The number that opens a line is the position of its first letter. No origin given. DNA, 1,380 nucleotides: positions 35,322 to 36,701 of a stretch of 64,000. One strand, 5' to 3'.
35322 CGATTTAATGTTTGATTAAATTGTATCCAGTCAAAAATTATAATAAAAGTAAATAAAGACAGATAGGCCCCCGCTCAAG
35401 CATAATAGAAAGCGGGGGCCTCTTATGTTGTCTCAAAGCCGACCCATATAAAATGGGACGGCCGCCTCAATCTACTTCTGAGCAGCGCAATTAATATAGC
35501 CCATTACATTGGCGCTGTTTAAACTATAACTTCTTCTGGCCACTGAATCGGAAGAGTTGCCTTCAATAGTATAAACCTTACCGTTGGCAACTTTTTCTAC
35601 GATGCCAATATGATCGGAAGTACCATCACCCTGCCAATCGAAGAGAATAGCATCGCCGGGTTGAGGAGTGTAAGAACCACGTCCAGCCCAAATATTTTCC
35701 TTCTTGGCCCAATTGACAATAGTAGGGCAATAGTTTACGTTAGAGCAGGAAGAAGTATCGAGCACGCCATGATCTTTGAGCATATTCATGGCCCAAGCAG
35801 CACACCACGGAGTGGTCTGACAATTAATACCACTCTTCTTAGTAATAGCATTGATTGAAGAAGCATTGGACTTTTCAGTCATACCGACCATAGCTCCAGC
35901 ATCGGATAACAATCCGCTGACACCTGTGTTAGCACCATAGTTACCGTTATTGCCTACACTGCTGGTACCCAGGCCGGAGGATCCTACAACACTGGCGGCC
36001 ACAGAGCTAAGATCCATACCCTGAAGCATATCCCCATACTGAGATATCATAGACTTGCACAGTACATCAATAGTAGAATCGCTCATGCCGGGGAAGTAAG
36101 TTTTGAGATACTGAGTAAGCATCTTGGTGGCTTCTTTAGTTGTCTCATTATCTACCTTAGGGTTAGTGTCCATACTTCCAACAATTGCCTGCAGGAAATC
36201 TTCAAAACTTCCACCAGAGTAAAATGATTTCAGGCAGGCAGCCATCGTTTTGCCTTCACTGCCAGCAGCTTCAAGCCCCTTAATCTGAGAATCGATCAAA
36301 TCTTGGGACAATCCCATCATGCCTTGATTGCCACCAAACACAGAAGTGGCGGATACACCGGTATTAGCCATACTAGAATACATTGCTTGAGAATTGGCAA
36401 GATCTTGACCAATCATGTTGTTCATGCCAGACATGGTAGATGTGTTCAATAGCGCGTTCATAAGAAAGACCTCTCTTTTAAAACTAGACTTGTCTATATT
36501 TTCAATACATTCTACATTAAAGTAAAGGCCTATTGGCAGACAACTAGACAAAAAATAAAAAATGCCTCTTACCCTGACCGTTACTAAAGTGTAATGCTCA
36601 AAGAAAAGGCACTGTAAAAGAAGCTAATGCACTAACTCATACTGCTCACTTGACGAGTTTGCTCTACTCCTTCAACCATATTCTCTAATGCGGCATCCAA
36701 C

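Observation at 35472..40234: Four-gene operon of unknowns: coiled-coil protein, two zinc-ribbon tandem paralogues and a signal-peptide-less CHAP amidase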

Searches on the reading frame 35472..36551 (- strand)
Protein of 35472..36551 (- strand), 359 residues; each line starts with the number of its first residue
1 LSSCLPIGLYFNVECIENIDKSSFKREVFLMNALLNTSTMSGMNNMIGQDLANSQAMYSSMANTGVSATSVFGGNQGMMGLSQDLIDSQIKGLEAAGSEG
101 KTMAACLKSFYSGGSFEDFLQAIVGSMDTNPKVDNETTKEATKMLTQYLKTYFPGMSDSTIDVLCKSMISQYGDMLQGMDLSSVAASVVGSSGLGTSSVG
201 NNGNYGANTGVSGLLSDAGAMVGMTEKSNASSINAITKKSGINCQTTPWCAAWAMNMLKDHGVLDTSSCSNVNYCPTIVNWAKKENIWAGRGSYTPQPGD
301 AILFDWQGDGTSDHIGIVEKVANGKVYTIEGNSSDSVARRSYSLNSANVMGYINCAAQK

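Call 3: search_protein_families(library=pfam, proteins=[window:35472-36551:-], max_evalue=1)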
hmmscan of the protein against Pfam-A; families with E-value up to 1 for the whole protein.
window:35472-36551:- (359 aa): 2 families
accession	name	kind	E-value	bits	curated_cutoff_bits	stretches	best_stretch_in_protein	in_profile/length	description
PF05257.22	CHAP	-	4.1e-13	50.1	26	1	246-332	5-81/81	CHAP domain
PF12671.13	Amidase_6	-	0.0068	16.9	23.2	1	292-339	102-147/163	Putative amidase domain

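Call 4: search_protein_families(library=ncbifam, proteins=[window:35472-36551:-], max_evalue=1)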
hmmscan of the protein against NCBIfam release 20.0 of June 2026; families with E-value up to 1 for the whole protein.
window:35472-36551:- (359 aa): 1 family
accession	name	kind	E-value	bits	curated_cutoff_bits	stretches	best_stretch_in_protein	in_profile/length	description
TIGR02594.1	TIGR02594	subfamily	1.1e-05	25.7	70.55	1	214-352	2-130/132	TIGR02594 family protein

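Call 47: find_homologous_proteins(query=window:35472-36461:-, max_evalue=0.001)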
Query window:35472-36461:- (329 aa): 1745 proteins with E <= 0.001 among 3272 candidates; the best 120 are listed.
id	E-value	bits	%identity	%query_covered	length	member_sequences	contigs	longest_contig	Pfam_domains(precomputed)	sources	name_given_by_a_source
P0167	2.2e-211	719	100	100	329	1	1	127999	PF05257.23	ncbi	ncbi:MAG: CHAP domain-containing protein [Candidatus Bruticola sp.]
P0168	3.1e-169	580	81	100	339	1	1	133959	PF05257.23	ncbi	ncbi:MAG: CHAP domain-containing protein [Candidatus Bruticola sp.]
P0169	1.2e-118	414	77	67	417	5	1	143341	PF05257.23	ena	-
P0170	2.0e-114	400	75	74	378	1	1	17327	PF05257.23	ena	-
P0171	9.5e-114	398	73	74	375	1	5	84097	PF05257.23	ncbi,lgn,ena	-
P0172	2.4e-113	397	74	74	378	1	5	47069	PF05257.23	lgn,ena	-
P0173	2.7e-113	397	74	74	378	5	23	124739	PF05257.23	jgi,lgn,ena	-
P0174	3.7e-113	396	74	74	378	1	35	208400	PF05257.23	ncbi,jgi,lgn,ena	-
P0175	8.7e-113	395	81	67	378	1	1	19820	PF05257.23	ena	-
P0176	1.3e-112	394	74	74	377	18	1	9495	PF05257.23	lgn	-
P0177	1.4e-112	394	74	74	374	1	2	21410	PF05257.23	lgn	-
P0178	1.9e-112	394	73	74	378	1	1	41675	PF05257.23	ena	-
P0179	3.6e-111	390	79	68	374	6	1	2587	PF05257.23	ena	-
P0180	5.9e-111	389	79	68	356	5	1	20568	PF05257.23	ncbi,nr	ncbi:TPA: hypothetical protein DD394_03675 [bacterium UBP9_UBA11836]|nr:hypothetical protein [bacter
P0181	9.4e-111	388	73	74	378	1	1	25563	PF05257.23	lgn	-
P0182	1.3e-109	385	77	67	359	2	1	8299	PF05257.23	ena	-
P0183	2.4e-109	384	72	74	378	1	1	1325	PF05257.23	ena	-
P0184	1.2e-107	378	76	69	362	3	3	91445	PF05257.23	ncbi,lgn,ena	-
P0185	7.4e-101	356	65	73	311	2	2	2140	PF05257.23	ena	-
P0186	3.0e-85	305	56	81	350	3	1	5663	PF05257.23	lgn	-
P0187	1.5e-72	263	56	67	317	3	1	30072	PF05257.23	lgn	-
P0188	6.0e-71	258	56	67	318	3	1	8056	PF05257.23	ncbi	-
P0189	6.1e-71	258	76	46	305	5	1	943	PF05257.23,PF01832.26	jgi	jgi:hypothetical protein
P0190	2.0e-70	256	59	67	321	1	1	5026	PF05257.23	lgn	-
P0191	1.1e-66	244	55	67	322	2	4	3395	PF05257.23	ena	-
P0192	7.1e-65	238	51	73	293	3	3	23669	PF05257.23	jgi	-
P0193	2.0e-64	236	69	44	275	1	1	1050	PF05257.23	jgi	-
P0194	4.9e-64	235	52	67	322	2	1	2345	PF05257.23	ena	-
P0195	2.4e-63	233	54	67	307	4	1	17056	PF05257.23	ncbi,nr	ncbi:MAG: CHAP domain-containing protein [bacterium]|nr:CHAP domain-containing protein [bacterium]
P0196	1.9e-62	230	69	44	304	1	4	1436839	PF05257.23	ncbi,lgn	-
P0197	2.6e-61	226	67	44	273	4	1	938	PF05257.23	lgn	-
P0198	6.8e-60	221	50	67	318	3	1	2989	PF05257.23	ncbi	-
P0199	9.5e-60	221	67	44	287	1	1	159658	PF05257.23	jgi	jgi:hypothetical protein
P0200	7.4e-59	218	65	44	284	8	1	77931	PF05257.23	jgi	jgi:hypothetical protein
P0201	8.3e-58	214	65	44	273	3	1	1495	PF05257.23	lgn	-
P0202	4.0e-57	212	65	45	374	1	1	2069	PF05257.23,PF01832.26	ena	-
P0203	4.6e-57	212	53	65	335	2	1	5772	PF05257.23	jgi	jgi:hypothetical protein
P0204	1.1e-56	211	63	45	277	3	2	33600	PF05257.23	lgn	-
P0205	1.9e-56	210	66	44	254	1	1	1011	PF05257.23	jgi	jgi:hypothetical protein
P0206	3.0e-56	209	65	44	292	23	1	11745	PF05257.23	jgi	jgi:hypothetical protein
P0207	3.4e-56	209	63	45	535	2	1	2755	PF05257.23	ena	-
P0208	3.9e-56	209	66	44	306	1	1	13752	PF05257.23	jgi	jgi:hypothetical protein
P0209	7.1e-56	208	66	44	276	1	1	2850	PF05257.23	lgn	-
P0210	7.9e-56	208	63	44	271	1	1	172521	PF05257.23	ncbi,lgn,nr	ncbi:CHAP domain-containing protein [bacterium]|nr:CHAP domain-containing protein [bacterium]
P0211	1.6e-55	207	62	46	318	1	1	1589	PF05257.23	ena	-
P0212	1.6e-55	207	65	44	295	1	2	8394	PF05257.23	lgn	-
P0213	2.3e-55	206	65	44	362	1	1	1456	PF05257.23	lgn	-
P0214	3.5e-55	206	63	43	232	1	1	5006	PF05257.23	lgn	-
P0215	4.1e-55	206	66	44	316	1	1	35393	PF05257.23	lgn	-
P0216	5.6e-55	205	66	44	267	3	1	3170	PF05257.23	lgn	-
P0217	5.8e-55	205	63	46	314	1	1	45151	PF05257.23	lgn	-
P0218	5.9e-55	205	65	44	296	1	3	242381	PF05257.23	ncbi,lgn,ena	-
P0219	8.0e-55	205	61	46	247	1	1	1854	PF05257.23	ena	-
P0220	9.2e-55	204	66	43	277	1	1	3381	PF05257.23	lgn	-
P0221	1.3e-54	204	63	45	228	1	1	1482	PF05257.23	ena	-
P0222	1.4e-54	204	64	44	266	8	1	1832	PF05257.23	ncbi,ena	-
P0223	1.4e-54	204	63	45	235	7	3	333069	PF05257.23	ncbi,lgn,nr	ncbi:MAG: CHAP domain-containing protein [Candidatus Eremiobacteraeota bacterium]|nr:CHAP domain-con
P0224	1.7e-54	204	61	45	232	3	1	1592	PF05257.23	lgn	-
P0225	2.0e-54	203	63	45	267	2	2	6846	PF05257.23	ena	-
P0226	2.0e-54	203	65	43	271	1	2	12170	PF05257.23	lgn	-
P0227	2.7e-54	203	65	44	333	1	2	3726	PF05257.23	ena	-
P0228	3.6e-54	203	64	44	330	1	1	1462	PF05257.23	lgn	-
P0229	4.2e-54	202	64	44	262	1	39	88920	PF05257.23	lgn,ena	-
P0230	6.5e-54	202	65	44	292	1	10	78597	PF05257.23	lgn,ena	-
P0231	6.8e-54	202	63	43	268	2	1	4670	PF05257.23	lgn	-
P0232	7.1e-54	202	63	46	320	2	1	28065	PF05257.23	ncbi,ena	-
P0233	9.0e-54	201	62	45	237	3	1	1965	PF05257.23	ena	-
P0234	1.0e-53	201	63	45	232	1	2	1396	PF05257.23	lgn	-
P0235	1.1e-53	201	60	47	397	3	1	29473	PF05257.23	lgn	-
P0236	1.1e-53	201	65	44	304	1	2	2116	PF05257.23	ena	-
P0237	1.1e-53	201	62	46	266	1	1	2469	PF05257.23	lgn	-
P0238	1.2e-53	201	64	44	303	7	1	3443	PF05257.23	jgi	jgi:hypothetical protein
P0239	1.2e-53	201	63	43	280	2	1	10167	PF05257.23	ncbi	-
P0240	1.3e-53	201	61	49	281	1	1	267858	PF05257.23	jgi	jgi:hypothetical protein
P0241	1.4e-53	201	63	44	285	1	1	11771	PF05257.23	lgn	-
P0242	1.4e-53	201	62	44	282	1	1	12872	PF05257.23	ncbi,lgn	-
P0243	1.5e-53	200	62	46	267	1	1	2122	PF05257.23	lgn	-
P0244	1.8e-53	200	61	46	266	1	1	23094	PF05257.23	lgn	-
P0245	2.3e-53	200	64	43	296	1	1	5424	PF05257.23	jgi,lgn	jgi:hypothetical protein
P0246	2.6e-53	200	64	44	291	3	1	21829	PF05257.23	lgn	-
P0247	3.1e-53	199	61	46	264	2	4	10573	PF05257.23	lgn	-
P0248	3.2e-53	199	62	45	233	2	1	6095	PF05257.23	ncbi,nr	ncbi:CHAP domain-containing protein [bacterium]|nr:CHAP domain-containing protein [bacterium]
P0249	4.1e-53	199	61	44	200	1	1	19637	PF05257.23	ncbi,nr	ncbi:MAG: CHAP domain-containing protein [Armatimonadetes bacterium]|nr:CHAP domain-containing prote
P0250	4.4e-53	199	62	44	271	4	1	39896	PF05257.23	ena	-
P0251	5.9e-53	199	61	46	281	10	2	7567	PF05257.23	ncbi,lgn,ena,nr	ncbi:MAG: CHAP domain-containing protein [Candidatus Eremiobacteraeota bacterium]|nr:CHAP domain-con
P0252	6.2e-53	198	63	45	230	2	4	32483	PF05257.23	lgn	-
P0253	6.6e-53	198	63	45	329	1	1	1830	PF05257.23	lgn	-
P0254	7.5e-53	198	61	46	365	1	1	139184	PF05257.23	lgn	-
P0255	7.6e-53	198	63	45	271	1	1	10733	PF05257.23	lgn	-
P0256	7.9e-53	198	60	44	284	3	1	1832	PF05257.23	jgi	jgi:hypothetical protein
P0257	7.9e-53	198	63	44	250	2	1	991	PF05257.23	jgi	jgi:hypothetical protein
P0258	8.5e-53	198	61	46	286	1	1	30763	PF05257.23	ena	-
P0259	9.5e-53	198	61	45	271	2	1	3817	PF05257.23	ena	-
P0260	1.4e-52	197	60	46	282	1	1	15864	PF05257.23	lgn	-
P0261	1.4e-52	197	61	46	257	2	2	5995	PF05257.23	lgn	-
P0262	1.7e-52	197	49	63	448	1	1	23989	PF05257.23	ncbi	-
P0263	1.9e-52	197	63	44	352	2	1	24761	PF05257.23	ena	-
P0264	2.4e-52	197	64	44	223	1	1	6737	PF05257.23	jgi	jgi:hypothetical protein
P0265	3.1e-52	196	63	44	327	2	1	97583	PF05257.23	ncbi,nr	ncbi:MAG: CHAP domain-containing protein [Candidatus Eremiobacteraeota bacterium]|nr:CHAP domain-con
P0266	3.7e-52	196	64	43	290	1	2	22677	PF05257.23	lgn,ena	-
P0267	3.7e-52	196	63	43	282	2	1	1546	PF05257.23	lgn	-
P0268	4.4e-52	196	64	44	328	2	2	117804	PF05257.23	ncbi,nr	ncbi:MAG: CHAP domain-containing protein [Candidatus Eremiobacteraeota bacterium]|nr:CHAP domain-con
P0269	5.4e-52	195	64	44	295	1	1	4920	PF05257.23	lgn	-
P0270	6.6e-52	195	60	44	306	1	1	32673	PF05257.23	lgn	-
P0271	7.1e-52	195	39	90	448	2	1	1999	PF05257.23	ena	-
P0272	7.6e-52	195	67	44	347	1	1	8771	PF05257.23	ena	-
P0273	1.6e-51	194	62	43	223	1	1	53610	PF05257.23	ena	-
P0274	2.0e-51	194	62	44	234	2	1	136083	PF05257.23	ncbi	ncbi:MAG: CHAP domain-containing protein [Vulcanimicrobiota bacterium]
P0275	3.5e-51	193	63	44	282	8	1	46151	PF05257.23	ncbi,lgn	ncbi:MAG: hypothetical protein AMXMBFR33_55270 [Candidatus Xenobia bacterium]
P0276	3.9e-51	193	62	44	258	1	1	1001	PF05257.23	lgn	-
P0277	4.0e-51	193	61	44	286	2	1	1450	PF05257.23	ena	-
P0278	5.5e-51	192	61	43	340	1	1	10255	PF05257.23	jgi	-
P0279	5.5e-51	192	60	45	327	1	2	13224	PF05257.23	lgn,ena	-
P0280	6.8e-51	192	65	45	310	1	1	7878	PF05257.23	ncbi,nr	ncbi:MAG: CHAP domain-containing protein [Candidatus Eremiobacteraeota bacterium]|nr:CHAP domain-con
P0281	6.9e-51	192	53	54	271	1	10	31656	PF05257.23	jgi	jgi:hypothetical protein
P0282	7.3e-51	192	58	48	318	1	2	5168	PF05257.23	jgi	jgi:hypothetical protein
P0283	1.1e-50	191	62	45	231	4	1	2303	PF05257.23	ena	-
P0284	1.2e-50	191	55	48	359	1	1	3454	PF05257.23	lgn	-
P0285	1.8e-50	190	63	45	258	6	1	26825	PF05257.23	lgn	-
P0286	3.3e-50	189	58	46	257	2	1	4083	PF05257.23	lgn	-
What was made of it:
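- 35472..35936 (-): CHAP cysteine amidase/peptidase domain (aa 176-329, stop codon included). Catalytic Cys220 at 35802-35804, His284 at 35610-35612, Asn302 at 35556-35558. 60-65% identity across Eremiobacterota (call 47).
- The CHAP domain is 60-65% identical across the phylum (call 47).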

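Call 49: find_related_loci(query=A4, collection=genome_contigs, flank=10000)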
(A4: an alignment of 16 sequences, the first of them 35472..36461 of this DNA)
Query A4 (329 aa) in genome_contigs; peptide patterns used: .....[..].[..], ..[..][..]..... (x = any residue, [..] = any of these).
278 stretches matched a pattern; 146 encode a relative of the query (tblastn E <= 1e-3); the best 80 are kept; 78 distinct loci.
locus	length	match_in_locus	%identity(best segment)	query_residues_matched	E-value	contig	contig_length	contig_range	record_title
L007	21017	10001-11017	81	1-329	2e-178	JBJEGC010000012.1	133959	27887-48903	MAG: Candidatus Bruticola sp. isolate PUUB49_bin.005 NODE_27_length_133959_cov_12.186141, whole genome shotgun sequence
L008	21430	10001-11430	74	88-329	1e-118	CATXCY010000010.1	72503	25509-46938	MAG TPA_asm: uncultured bacterium isolate ERR9578292_bin.24_MetaWRAP_v1.3_MAG genome assembly, contig: ERZ18533963.250,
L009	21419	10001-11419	74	88-329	2e-118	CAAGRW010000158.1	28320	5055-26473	MAG TPA_asm: Candidatus Riflebacteria bacterium, isolate HGM23016, WGS project CAAGRW010000000 data, contig: SRS883029_5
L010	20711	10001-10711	73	103-329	6e-113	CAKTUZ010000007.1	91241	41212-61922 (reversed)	MAG: uncultured bacterium isolate REFINED_METABAT215_TOP10_CONTIGS_1500_ASSEMBLY_K77_MERGED__Hadza_PheChl_Fiber-Hadza-Ne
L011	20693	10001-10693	79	106-329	2e-117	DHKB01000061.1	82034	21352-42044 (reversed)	MAG TPA_asm: bacterium UBP9_UBA4705 isolate UBA4705 UBA4705_contig_5792, whole genome shotgun sequence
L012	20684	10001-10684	78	111-329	6e-117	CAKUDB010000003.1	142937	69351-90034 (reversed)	MAG: uncultured bacterium isolate REFINED_METABAT215_TOP10_CONTIGS_1500_ASSEMBLY_K77_MERGED__Hadza_MoBio_hadza-E-H_K_21_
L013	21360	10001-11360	64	77-328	2e-99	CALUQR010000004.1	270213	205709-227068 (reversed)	MAG: Candidatus Eremiobacteraeota bacterium isolate BRZ_DV__bin14 genome assembly, contig: BRZ_DV_NODE_29_length_270213_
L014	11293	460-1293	55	63-329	6e-90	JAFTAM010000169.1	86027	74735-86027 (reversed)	Bacterium isolate RGIG3641 Goat_Rumen.Co__c2439406, whole genome shotgun sequence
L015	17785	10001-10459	75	180-329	6e-76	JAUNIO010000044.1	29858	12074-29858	MAG: bacterium isolate S28M_St_metabat_78 NODE_1075_length_29858_cov_24.888971, whole genome shotgun sequence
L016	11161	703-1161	74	180-329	7e-72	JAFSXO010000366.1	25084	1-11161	Bacterium isolate RGIG3565 Goat_Rumen.Co__c2800463, whole genome shotgun sequence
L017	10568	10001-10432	71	180-323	2e-69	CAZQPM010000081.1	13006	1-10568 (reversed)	MAG TPA_asm: uncultured Burkholderiales bacterium isolate SRP216815_co1_43 genome assembly, contig: NODE_6147_length_130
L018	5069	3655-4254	57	137-328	5e-66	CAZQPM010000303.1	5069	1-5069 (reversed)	MAG TPA_asm: uncultured Burkholderiales bacterium isolate SRP216815_co1_43 genome assembly, contig: NODE_24025_length_50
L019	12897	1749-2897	55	144-329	4e-65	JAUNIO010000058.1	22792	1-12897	MAG: bacterium isolate S28M_St_metabat_78 NODE_1672_length_22792_cov_26.236047, whole genome shotgun sequence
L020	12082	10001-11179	63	181-329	1e-64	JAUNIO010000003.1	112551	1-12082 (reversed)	MAG: bacterium isolate S28M_St_metabat_78 NODE_80_length_112551_cov_24.669953, whole genome shotgun sequence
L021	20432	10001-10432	65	180-323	1e-63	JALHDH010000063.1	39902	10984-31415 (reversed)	MAG: bacterium isolate 1-no_shock_S1_038 scaffold_1173, whole genome shotgun sequence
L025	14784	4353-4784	63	180-323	5e-62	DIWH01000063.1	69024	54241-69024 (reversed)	MAG TPA_asm: bacterium UBP9_UBA6111 isolate UBA6111 UBA6111_contig_14802, whole genome shotgun sequence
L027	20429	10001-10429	65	180-323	2e-61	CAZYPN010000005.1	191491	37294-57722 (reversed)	MAG TPA_asm: uncultured Burkholderiales bacterium isolate SRP329715_co1_2 genome assembly, contig: NODE_49_length_191491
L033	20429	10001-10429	63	180-323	6e-59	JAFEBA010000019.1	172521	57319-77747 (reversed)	Bacterium isolate SZAS-1 EREM-KAN-1__19__length-172521, whole genome shotgun sequence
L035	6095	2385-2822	62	177-323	2e-58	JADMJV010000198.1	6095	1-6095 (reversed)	MAG: bacterium isolate MAG_50 NODE_6020_length_6095_cov_6.861424, whole genome shotgun sequence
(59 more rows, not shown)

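Call 52: search_protein_families(library=pfam, proteins=[L027:7547-9472:+, L033:1723-4554:+, L027:10404-12215:+, L027:12759-14618:+, L035:3950-5365:+, L025:6759-8828:+, L021:16677-18215:-, L019:69-6035:+], max_evalue=0.0001)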
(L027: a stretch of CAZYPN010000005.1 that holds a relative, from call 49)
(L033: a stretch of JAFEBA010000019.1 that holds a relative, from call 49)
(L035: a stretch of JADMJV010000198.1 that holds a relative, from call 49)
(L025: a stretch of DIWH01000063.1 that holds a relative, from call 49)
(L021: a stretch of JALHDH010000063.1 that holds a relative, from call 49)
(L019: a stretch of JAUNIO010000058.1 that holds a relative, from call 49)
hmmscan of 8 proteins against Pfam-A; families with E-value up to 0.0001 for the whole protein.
L027:7547-9472:+ (642 aa): 45 families (the best 25 are shown)
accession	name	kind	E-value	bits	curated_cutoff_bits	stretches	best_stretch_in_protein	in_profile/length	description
PF00400.38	WD40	-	1.7e-51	170.9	27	2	480-512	7-39/39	WD domain, G-beta repeat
PF25174.1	Beta-prop_THOC3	-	1.1e-47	162.7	305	3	447-612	92-257/272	THOC3 beta-propeller domain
PF25173.1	Beta-prop_WDR3_1st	-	1.5e-46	158.9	154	2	423-597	9-184/184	WDR3 first beta-propeller domain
PF25175.1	Beta-prop_WDR5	-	1.5e-40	139.8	250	3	479-638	5-164/296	WDR5 beta-propeller domain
PF23414.1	Beta-prop_EML_2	-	8.6e-39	133.9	90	2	404-561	1-159/266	Echinoderm microtubule-associated protein second beta-propeller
PF25172.1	Beta-prop_WDR3_2nd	-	2e-36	126.1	140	2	369-596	48-287/293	WDR3 second beta-propeller domain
PF00069.31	Pkinase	-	2.3e-36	126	31.7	1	64-320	3-253/263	Protein kinase domain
PF24814.1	WD40_Prp19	-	1.3e-35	123.2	320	2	351-470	83-204/281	Prp19 WD40 domain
PF24817.1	WD40_WDHD1_1st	-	3.1e-31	109.1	109.9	2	445-516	88-160/291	WDHD1 first WD40 domain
PF24807.1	WD40_CDC20-Fz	-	1.8e-30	106.7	200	3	445-523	137-219/292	CDC20/Fizzy WD40 domain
PF24805.1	EIF3I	-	6.7e-28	98.2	200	2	476-578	2-103/324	EIF3I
PF25168.1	Beta-prop_WDR36-Utp21_2nd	-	2e-25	90.2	84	2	377-518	130-274/335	WDR36/Utp21 second beta-propeller domain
PF12894.13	ANAPC4_WD40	-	4.4e-21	75.4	22.9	0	483-534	37-88/91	Anaphase-promoting complex subunit 4 WD40 domain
PF25391.1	WD40_Gbeta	-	8e-21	74.8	150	2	478-637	178-339/340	G protein beta WD-40 repeat protein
PF07714.23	PK_Tyr_Ser-Thr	-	1e-20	74.6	23.1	1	117-320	42-250/258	Protein tyrosine and serine/threonine kinase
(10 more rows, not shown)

L033:1723-4554:+ (944 aa): 7 families
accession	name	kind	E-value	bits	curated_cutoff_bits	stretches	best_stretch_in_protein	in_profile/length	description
PF13487.12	HD_5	-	9.2e-38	130.1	27.2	1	250-415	4-170/170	HD domain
PF00072.30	Response_reg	-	7.7e-31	107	30.2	2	674-784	1-109/111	Response regulator receiver domain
PF01966.28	HD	-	5.4e-20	72.3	22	1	261-383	2-115/116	HD domain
PF01590.32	GAF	-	2.5e-11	44.7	22.4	1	83-213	2-131/133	GAF domain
PF00990.26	GGDEF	-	3.1e-10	40.5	23.8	1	800-940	2-146/161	Diguanylate cyclase, GGDEF domain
PF13185.12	GAF_2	-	1.9e-08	35.1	28.6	1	81-216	2-136/136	GAF domain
PF13492.12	GAF_3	-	1.2e-05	26.1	27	1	87-217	6-129/129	GAF domain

L027:10404-12215:+ (604 aa): 3 families
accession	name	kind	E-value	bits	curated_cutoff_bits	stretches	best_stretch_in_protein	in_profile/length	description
PF19864.5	Radical_SAM_N2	-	1.8e-49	167.5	29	1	78-227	1-151/151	Radical SAM proteins, N-terminal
PF04055.27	Radical_SAM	-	2.3e-17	64.1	29.5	1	284-442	1-165/166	Radical SAM superfamily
PF02310.24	B12-binding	-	9.5e-05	22.7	32.1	0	125-199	50-120/121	B12 binding domain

L027:12759-14618:+ (620 aa): 0 families

L035:3950-5365:+ (472 aa): 1 family
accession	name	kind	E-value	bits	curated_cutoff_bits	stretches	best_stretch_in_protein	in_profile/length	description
PF02578.20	Cu-oxidase_4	-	5.4e-75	252.3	22.9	1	239-466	1-237/238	Multi-copper polyphenol oxidoreductase laccase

L025:6759-8828:+ (690 aa): 2 families
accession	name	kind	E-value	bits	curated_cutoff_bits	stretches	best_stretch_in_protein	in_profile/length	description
PF00211.25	Guanylate_cyc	-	1.9e-27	96.5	21.9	1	499-672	8-173/183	Adenylate and Guanylate cyclase catalytic domain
PF05226.16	CHASE2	-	9.5e-26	91.3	26.3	1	83-398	4-254/257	CHASE2 domain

L021:16677-18215:- (513 aa): 0 families

L019:69-6035:+ (1989 aa): 4 families
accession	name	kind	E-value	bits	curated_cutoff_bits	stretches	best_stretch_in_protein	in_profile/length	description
PF05257.22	CHAP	-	1.5e-40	138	26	4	636-723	5-81/81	CHAP domain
PF00353.25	HemolysinCabind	-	6.8e-26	90.3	23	3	1682-1715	1-34/36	RTX calcium-binding nonapeptide repeat (4 copies)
PF14891.12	Peptidase_M91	-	1.2e-20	75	25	1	1803-1974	14-176/176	Effector protein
PF01809.23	YidD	-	3.9e-09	36.6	27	0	826-849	21-44/67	Putative membrane protein insertion efficiency factor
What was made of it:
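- One copy is fused to RTX repeats and an M91 effector domain (call 52).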
